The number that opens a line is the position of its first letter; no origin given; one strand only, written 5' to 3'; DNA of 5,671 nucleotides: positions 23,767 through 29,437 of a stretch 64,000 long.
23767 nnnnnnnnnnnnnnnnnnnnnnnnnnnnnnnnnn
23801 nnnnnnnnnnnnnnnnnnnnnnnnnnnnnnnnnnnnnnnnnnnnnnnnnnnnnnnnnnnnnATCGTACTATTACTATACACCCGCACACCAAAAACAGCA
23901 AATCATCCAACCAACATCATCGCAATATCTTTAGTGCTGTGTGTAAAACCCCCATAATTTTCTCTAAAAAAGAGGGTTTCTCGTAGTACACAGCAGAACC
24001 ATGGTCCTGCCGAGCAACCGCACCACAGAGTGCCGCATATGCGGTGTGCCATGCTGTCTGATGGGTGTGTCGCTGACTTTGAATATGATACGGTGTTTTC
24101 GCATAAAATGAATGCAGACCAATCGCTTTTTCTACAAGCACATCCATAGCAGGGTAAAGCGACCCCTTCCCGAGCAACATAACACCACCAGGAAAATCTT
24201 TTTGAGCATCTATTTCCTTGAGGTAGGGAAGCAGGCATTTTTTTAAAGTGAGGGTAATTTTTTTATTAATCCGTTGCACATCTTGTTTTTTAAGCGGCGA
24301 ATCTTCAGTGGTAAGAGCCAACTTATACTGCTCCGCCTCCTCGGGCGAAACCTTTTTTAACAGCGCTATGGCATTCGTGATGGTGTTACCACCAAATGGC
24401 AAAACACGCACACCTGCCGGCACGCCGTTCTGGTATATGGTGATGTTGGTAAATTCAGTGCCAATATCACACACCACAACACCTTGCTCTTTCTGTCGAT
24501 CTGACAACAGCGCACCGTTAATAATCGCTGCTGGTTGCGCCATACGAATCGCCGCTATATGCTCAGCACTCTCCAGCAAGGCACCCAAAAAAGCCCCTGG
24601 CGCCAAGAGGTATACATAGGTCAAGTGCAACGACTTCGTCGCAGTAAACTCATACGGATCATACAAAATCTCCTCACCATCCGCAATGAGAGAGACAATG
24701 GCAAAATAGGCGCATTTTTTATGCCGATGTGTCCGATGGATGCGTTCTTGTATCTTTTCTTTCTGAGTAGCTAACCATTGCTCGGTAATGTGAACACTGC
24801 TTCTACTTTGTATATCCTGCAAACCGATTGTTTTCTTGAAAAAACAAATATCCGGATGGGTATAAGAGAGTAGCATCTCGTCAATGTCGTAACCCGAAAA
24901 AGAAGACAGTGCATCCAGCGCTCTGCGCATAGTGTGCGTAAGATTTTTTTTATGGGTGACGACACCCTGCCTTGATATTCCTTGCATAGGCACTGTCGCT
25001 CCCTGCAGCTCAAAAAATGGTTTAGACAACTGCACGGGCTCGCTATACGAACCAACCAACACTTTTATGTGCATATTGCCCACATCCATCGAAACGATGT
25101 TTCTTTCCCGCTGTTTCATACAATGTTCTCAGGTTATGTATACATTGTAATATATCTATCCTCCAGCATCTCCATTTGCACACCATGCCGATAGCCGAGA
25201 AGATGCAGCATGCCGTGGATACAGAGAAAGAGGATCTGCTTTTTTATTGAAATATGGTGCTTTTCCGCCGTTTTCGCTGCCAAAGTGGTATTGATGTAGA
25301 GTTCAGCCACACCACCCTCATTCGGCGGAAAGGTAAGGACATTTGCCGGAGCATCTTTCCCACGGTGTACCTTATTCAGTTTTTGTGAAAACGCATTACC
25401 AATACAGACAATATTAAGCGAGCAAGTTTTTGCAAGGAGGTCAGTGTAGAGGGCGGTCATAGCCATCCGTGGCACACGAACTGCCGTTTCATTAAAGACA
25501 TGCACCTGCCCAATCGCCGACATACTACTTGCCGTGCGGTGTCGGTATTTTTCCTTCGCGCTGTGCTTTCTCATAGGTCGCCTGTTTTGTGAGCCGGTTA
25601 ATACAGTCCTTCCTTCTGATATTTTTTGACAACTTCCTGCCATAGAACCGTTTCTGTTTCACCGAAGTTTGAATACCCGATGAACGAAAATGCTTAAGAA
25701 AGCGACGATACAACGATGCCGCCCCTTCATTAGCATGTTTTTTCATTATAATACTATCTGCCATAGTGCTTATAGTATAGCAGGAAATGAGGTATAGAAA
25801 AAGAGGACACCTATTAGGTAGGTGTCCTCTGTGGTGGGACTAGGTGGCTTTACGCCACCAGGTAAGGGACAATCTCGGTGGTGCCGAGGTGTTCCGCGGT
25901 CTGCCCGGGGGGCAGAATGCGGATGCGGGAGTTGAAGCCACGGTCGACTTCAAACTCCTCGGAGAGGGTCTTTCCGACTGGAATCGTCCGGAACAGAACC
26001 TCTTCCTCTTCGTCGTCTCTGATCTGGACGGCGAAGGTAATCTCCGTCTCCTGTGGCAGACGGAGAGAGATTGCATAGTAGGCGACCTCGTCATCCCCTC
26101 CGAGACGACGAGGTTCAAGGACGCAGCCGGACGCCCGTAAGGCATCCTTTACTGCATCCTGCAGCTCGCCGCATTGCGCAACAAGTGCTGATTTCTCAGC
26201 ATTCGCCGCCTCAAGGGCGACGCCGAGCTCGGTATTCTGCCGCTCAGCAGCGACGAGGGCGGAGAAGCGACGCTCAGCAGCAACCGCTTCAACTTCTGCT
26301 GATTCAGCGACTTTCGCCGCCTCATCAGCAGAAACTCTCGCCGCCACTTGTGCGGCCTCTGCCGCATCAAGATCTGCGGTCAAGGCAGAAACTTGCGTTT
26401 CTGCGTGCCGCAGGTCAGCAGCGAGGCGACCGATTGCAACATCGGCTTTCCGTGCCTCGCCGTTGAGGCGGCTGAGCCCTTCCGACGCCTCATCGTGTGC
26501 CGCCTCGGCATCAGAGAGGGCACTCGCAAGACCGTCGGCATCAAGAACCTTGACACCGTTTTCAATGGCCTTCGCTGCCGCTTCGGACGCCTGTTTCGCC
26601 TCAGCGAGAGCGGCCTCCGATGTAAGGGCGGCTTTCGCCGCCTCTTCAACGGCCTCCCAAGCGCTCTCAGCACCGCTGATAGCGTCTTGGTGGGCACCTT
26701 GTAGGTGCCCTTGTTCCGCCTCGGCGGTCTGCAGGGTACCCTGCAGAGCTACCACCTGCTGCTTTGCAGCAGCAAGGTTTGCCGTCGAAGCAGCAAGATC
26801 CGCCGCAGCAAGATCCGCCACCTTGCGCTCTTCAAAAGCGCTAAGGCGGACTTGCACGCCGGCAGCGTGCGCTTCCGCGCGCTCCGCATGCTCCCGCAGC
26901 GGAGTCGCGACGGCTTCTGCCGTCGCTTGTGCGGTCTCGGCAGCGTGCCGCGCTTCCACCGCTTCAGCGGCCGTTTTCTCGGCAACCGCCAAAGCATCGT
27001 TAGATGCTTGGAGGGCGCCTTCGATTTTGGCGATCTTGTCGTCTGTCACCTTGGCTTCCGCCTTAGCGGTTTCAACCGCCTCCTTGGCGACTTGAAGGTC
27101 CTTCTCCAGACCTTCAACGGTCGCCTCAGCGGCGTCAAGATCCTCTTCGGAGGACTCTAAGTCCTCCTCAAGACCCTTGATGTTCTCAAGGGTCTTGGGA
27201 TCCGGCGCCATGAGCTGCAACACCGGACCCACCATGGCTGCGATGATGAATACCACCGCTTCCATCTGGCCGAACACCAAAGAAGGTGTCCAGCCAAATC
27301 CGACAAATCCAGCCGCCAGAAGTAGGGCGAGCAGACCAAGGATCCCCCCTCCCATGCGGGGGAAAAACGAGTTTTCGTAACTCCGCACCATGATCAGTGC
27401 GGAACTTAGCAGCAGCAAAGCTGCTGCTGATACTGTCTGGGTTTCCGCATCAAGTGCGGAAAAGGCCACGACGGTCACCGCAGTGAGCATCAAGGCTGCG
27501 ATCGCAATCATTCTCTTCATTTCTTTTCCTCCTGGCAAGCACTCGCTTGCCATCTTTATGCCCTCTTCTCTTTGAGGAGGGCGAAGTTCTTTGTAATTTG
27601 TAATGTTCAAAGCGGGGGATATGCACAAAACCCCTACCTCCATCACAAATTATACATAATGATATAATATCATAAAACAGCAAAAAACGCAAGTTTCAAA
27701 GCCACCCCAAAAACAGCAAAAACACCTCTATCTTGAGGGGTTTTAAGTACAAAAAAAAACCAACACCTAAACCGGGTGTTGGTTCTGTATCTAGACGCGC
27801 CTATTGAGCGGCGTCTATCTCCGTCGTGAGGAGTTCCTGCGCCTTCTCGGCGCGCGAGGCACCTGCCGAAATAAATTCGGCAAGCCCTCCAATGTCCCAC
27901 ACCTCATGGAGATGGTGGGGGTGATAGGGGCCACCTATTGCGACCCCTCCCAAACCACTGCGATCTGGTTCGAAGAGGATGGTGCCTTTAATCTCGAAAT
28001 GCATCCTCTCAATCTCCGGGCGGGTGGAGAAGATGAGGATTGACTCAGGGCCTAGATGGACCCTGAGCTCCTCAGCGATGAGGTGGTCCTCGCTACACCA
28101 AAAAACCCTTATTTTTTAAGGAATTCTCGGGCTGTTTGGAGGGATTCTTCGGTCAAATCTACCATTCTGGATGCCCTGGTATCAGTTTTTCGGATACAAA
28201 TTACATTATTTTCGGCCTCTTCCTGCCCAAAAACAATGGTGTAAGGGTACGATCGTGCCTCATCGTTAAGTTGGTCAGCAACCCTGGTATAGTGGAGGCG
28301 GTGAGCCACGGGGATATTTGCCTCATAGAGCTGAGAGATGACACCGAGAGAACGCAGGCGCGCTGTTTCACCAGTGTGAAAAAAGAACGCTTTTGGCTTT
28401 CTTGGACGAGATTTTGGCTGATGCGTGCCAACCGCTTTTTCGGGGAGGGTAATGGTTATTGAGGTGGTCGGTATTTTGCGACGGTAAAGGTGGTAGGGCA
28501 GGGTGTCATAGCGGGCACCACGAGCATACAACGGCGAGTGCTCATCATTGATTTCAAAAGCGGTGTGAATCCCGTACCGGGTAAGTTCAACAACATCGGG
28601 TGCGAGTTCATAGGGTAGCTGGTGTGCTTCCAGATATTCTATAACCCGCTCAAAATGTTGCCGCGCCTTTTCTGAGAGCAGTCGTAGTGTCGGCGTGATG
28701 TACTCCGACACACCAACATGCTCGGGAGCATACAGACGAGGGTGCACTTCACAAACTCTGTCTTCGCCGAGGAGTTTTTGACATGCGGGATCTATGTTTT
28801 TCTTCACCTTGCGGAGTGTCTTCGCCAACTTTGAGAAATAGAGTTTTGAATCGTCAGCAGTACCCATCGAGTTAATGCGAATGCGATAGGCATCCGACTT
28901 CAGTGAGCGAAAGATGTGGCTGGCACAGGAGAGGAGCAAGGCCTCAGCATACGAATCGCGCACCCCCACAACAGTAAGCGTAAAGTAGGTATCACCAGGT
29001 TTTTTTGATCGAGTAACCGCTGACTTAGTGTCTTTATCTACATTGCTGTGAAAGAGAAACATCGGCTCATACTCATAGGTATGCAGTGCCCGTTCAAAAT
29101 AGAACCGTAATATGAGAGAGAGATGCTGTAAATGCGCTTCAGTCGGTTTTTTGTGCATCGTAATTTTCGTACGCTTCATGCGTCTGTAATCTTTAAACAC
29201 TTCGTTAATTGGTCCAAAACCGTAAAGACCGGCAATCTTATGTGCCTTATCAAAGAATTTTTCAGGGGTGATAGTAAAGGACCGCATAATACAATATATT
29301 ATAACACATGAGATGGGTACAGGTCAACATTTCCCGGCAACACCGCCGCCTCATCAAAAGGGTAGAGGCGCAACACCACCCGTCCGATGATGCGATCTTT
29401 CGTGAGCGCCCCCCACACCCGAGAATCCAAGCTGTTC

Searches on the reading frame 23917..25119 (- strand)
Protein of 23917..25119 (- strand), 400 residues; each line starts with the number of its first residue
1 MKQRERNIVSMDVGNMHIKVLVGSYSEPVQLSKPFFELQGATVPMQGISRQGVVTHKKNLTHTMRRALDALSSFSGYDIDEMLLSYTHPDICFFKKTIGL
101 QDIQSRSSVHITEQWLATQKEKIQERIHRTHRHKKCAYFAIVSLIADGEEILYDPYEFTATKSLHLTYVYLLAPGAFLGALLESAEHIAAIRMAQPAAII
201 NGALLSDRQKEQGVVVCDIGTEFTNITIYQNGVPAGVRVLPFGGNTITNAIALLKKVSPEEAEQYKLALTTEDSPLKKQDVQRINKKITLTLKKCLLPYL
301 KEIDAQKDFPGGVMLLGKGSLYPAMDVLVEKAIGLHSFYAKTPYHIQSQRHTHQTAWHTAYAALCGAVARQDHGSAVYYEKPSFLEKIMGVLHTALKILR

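Call 19: search_protein_families(library=pfam, proteins=[window:23917-25119:-], max_evalue=0.001)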
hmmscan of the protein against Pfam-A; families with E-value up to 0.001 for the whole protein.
window:23917-25119:- (400 aa): 2 families
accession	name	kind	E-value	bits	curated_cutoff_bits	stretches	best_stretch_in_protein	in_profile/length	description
PF14450.12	FtsA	-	6.7e-14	52.8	31.8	1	215-362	1-123/127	Cell division protein FtsA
PF11104.14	PilM_2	-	4.3e-08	32.9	27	1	203-351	171-316/340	Type IV pilus assembly protein PilM;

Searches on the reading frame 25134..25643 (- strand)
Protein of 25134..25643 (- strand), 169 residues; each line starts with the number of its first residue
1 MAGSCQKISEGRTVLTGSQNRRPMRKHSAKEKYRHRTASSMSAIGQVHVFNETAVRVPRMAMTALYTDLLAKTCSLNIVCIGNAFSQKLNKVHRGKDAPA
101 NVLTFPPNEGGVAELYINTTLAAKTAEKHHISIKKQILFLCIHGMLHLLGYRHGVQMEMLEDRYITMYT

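Call 19: search_protein_families(library=pfam, proteins=[window:25134-25643:-], max_evalue=0.001)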
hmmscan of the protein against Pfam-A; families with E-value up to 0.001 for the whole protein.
window:25134-25643:- (169 aa): 1 family
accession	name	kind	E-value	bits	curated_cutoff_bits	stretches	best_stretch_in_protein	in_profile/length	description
PF02130.23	YbeY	-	4.3e-19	69.1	25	1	64-158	18-114/129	Endoribonuclease YbeY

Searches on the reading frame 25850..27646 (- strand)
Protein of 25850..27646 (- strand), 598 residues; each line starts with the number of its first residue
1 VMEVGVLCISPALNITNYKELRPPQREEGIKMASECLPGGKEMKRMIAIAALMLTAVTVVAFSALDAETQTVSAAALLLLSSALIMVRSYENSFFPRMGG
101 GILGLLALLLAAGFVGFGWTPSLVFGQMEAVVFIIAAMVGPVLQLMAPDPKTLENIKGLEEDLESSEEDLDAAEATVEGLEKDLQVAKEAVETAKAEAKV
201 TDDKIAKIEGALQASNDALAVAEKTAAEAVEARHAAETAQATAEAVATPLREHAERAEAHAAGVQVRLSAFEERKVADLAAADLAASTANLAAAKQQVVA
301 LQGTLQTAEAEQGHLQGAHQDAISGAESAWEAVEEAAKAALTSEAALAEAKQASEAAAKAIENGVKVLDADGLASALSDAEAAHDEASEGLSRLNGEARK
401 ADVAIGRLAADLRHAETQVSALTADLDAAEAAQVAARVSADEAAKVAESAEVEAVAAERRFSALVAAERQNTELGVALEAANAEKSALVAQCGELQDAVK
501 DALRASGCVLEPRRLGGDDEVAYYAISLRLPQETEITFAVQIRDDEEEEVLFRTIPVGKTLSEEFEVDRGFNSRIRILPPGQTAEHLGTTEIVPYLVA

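Call 19: search_protein_families(library=pfam, proteins=[window:25850-27646:-], max_evalue=0.001)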
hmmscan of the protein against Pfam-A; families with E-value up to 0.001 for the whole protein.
window:25850-27646:- (598 aa): 0 families

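Call 115: search_protein_families(library=ncbifam, proteins=[window:25850-27646:-], max_evalue=0.01)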
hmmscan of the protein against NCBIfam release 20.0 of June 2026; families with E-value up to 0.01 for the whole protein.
window:25850-27646:- (598 aa): 4 families
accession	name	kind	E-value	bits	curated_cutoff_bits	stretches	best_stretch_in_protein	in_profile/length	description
TIGR02168.1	SMC_prok_B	equivalog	6.4e-05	20.9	567.35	1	156-360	702-904/1181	chromosome segregation protein SMC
TIGR02169.1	SMC_prok_A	equivalog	0.00053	17.8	729.4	1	152-418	243-506/1165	chromosome segregation protein SMC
NF047980.1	RoaM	exception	0.00071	18.9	400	1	152-217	205-270/356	actin-based motility regulator RoaM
NF045487.1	ASRP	equivalog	0.004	15.8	300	0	152-501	154-478/593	archaea-specific SMC-related protein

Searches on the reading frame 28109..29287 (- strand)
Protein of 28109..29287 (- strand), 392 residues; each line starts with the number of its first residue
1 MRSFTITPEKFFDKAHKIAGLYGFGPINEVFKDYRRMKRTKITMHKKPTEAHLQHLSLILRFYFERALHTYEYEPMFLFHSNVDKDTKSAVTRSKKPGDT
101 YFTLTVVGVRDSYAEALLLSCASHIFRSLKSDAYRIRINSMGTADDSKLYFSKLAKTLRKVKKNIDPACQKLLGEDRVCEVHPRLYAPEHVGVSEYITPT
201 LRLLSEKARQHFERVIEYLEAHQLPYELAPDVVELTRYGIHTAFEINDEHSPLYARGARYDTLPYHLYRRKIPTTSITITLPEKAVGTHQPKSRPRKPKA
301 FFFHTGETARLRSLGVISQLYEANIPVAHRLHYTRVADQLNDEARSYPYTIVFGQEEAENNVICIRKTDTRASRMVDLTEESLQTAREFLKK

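Call 19: search_protein_families(library=pfam, proteins=[window:28109-29287:-], max_evalue=0.001)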
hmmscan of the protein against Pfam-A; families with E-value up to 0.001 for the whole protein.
window:28109-29287:- (392 aa): 0 families

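Call 55: search_protein_families(library=pfam, proteins=[window:28109-29287:-], max_evalue=0.01)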
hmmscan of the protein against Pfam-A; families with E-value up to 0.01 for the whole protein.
window:28109-29287:- (392 aa): 1 family
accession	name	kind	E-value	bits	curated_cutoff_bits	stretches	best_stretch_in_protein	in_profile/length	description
PF03129.25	HGTP_anticodon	-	0.0011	19.5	21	1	319-380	24-86/94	Anticodon binding domain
